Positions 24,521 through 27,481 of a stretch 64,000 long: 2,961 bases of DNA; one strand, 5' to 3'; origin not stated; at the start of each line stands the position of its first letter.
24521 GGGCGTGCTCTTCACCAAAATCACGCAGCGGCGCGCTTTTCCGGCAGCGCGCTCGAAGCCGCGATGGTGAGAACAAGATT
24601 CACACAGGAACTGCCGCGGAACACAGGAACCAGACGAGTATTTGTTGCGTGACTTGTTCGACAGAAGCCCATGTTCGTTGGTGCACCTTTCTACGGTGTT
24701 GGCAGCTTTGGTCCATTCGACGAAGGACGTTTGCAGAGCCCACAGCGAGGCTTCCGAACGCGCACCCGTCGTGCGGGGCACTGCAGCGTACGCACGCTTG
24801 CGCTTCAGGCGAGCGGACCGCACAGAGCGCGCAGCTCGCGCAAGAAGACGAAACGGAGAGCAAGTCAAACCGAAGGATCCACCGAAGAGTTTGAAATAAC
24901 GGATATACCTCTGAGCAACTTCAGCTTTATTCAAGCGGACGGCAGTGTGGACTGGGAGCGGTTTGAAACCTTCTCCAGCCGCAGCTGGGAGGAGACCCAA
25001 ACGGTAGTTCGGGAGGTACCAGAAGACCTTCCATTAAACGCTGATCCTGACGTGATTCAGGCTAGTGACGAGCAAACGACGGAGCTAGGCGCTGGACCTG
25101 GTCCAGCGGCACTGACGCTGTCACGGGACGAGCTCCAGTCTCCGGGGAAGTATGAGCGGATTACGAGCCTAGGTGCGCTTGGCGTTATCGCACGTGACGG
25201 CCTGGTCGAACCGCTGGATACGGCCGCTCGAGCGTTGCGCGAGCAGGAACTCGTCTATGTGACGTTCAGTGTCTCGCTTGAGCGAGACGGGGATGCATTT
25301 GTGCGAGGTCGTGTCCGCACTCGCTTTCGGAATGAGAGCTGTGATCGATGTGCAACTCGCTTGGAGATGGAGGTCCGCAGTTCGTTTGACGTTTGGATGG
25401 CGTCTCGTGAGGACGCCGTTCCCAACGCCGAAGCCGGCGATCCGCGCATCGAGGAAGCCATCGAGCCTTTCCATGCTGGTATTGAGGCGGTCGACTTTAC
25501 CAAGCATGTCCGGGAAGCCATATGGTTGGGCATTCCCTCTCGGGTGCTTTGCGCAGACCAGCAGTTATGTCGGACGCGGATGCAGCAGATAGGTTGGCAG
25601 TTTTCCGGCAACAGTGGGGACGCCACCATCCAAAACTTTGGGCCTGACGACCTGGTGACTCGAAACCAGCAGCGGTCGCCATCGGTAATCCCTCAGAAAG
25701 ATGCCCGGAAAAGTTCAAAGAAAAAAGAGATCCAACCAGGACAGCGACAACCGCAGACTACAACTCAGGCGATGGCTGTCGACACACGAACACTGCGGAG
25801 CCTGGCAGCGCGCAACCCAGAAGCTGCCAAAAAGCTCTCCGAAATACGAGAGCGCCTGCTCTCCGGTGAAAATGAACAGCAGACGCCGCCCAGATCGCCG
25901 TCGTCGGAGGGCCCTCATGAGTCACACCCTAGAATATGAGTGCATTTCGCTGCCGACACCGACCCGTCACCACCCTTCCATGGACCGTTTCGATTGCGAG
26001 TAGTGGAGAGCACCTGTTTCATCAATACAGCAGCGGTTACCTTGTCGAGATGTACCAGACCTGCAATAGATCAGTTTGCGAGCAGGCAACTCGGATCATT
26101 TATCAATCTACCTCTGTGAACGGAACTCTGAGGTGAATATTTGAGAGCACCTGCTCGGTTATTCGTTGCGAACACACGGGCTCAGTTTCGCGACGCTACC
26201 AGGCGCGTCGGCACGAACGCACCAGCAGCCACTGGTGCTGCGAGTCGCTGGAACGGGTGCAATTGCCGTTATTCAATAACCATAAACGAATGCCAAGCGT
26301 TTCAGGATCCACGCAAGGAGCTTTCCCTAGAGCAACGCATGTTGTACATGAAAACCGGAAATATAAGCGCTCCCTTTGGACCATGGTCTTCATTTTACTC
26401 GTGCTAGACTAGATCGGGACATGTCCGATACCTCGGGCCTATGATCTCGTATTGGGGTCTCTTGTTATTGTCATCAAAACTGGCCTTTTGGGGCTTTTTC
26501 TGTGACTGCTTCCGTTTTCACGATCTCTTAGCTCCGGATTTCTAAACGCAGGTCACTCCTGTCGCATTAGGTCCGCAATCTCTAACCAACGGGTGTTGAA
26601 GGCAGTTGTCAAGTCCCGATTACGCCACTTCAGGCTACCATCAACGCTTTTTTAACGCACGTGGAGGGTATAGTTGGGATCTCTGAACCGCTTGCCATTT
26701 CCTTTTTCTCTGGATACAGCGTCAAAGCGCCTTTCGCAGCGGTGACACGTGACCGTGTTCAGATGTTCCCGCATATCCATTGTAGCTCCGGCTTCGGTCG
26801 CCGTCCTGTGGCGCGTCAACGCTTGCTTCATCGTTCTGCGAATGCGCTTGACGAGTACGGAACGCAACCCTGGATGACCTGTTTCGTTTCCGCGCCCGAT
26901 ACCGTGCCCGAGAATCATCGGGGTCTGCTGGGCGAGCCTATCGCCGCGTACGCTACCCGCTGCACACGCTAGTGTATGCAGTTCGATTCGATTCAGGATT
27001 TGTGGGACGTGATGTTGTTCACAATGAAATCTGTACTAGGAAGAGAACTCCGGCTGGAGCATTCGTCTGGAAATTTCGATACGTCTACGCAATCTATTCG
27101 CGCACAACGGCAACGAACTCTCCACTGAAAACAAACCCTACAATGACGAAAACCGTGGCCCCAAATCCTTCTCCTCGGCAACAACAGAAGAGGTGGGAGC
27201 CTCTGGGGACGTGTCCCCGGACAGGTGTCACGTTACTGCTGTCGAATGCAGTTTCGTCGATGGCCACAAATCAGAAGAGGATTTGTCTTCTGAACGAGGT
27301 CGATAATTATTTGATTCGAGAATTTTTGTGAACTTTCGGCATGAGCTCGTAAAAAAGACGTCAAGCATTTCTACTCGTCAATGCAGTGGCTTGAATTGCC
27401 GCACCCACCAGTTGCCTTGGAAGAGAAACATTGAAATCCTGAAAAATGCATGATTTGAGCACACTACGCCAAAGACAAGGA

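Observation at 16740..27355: Inverted pair of a third TnpB-like family whose RuvC-III Asp is replaced, flanking a 9.3-kb segment with photolyase, family-1 copies and DUF177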

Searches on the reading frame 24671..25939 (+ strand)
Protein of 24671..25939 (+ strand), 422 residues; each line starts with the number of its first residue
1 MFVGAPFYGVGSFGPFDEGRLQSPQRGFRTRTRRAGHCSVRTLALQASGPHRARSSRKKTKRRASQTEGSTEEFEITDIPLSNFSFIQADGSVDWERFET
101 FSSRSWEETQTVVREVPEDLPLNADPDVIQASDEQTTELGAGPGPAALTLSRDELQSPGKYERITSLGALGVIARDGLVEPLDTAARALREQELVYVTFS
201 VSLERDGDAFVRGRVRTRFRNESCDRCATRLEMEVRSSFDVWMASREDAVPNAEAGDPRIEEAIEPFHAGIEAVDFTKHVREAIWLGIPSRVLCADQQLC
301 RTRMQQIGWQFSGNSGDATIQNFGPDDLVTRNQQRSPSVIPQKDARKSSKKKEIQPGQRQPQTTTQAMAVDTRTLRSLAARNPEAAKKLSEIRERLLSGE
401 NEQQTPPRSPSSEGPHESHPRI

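Call 55: find_encoding_contigs(protein=window:24671-25939:+, flank=10000, max_places=8)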
Protein window:24671-25939:+ (422 aa): no gene with exactly this product is on record in the collection.

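Call 56: find_homologous_proteins(query=window:24671-25939:+, max_evalue=1e-20)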
Query window:24671-25939:+ (422 aa): 3 proteins with E <= 1e-20 among 8000 candidates.
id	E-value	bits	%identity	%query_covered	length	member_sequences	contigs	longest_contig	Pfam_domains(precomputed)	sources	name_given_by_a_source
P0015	1.2e-270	915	97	100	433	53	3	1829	PF02620.23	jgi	-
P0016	1.9e-128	447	54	95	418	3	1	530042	PF02620.23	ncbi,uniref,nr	ncbi:hypothetical protein F1559_002618 [Cyanidiococcus yangmingshanensis]|uniref:Uncharacterized pro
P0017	1.6e-125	438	53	95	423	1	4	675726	PF02620.23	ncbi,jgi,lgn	jgi:uncharacterized metal-binding protein YceD (DUF177 family)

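Call 57: find_encoding_contigs(protein=P0016, flank=10000, max_places=3)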
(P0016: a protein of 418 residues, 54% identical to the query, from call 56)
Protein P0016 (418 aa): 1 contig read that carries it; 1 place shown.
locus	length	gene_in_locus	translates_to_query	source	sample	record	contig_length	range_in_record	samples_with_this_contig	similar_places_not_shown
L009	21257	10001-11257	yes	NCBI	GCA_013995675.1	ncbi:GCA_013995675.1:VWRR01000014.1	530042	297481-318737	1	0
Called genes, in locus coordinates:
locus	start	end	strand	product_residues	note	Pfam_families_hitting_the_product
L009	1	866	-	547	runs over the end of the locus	PF12134:PRP8_domainIV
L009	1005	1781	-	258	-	PF10596:U6-snRNA_bdg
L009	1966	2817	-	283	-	PF10597:U5_2-snRNA_bdg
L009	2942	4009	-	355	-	PF10598:RRM_4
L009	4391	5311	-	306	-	PF08083:PROCN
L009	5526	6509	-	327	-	PF08082:PRO8NT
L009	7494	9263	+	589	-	PF00875:DNA_photolyase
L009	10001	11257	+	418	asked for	PF02620:YceD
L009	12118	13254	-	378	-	PF00153:Mito_carr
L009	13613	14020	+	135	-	-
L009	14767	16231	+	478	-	PF00246:Peptidase_M14, PF24827:AstE_AspA_cat (faint)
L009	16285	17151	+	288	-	-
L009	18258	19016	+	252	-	PF13774:Longin, PF00957:Synaptobrevin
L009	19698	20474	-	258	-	PF00300:His_Phos_1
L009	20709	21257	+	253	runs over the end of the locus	PF00638:Ran_BP1, PF22972:EVH1_PP4R3 (weak)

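Call 58: find_encoding_contigs(protein=P0017, flank=10000, max_places=3)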
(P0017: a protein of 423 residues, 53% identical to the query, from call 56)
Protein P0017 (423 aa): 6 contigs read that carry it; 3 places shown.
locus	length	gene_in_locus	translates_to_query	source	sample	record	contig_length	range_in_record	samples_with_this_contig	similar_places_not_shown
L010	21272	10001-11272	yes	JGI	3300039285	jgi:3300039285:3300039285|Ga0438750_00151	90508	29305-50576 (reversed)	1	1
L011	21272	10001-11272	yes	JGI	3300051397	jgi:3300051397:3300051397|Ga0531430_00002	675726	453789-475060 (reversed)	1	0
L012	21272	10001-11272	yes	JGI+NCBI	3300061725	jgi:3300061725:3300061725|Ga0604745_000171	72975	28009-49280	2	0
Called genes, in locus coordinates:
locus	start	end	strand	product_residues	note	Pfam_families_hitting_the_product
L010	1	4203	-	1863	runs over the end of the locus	PF08083:PROCN, PF10598:RRM_4, PF10597:U5_2-snRNA_bdg, PF10596:U6-snRNA_bdg, PF12134:PRP8_domainIV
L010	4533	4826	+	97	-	-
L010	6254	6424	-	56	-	-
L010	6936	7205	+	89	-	-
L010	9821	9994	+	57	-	-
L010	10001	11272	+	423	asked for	PF02620:YceD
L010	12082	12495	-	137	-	PF00153:Mito_carr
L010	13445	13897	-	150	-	-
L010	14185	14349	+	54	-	-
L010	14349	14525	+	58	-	-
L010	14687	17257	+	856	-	PF00246:Peptidase_M14, PF24827:AstE_AspA_cat (faint)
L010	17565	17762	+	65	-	-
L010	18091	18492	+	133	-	-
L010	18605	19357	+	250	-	PF13774:Longin, PF00957:Synaptobrevin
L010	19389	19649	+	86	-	-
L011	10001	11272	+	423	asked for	PF02620:YceD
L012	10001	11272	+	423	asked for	PF02620:YceD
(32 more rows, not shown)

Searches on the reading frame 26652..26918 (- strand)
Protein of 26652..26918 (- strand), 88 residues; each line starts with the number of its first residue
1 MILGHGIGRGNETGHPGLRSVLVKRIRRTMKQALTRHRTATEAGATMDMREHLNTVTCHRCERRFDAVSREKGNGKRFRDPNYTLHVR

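Call 13: search_protein_families(library=pfam, max_evalue=10, proteins=[window:26652-26918:-])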
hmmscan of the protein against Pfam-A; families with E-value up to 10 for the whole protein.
window:26652-26918:- (88 aa): 1 family
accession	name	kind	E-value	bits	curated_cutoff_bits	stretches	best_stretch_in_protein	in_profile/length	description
PF18909.5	dGTP_diPhyd_N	-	0.053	13.9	27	1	27-59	47-82/99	dATP/dGTP diphosphohydrolase, N-terminal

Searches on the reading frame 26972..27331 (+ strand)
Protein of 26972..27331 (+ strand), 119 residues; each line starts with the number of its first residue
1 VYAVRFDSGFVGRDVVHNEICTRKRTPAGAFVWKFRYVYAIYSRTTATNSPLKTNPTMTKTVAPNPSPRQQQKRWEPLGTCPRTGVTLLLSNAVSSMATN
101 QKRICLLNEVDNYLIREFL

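Call 11: search_protein_families(library=pfam, max_evalue=10, proteins=[window:26972-27331:+])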
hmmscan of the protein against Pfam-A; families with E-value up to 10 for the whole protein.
window:26972-27331:+ (119 aa): 1 family
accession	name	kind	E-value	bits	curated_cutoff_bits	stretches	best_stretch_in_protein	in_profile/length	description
PF15093.11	SPMIP4-like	-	0.063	13.1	27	1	30-73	218-260/284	Sperm-associated microtubule inner protein 4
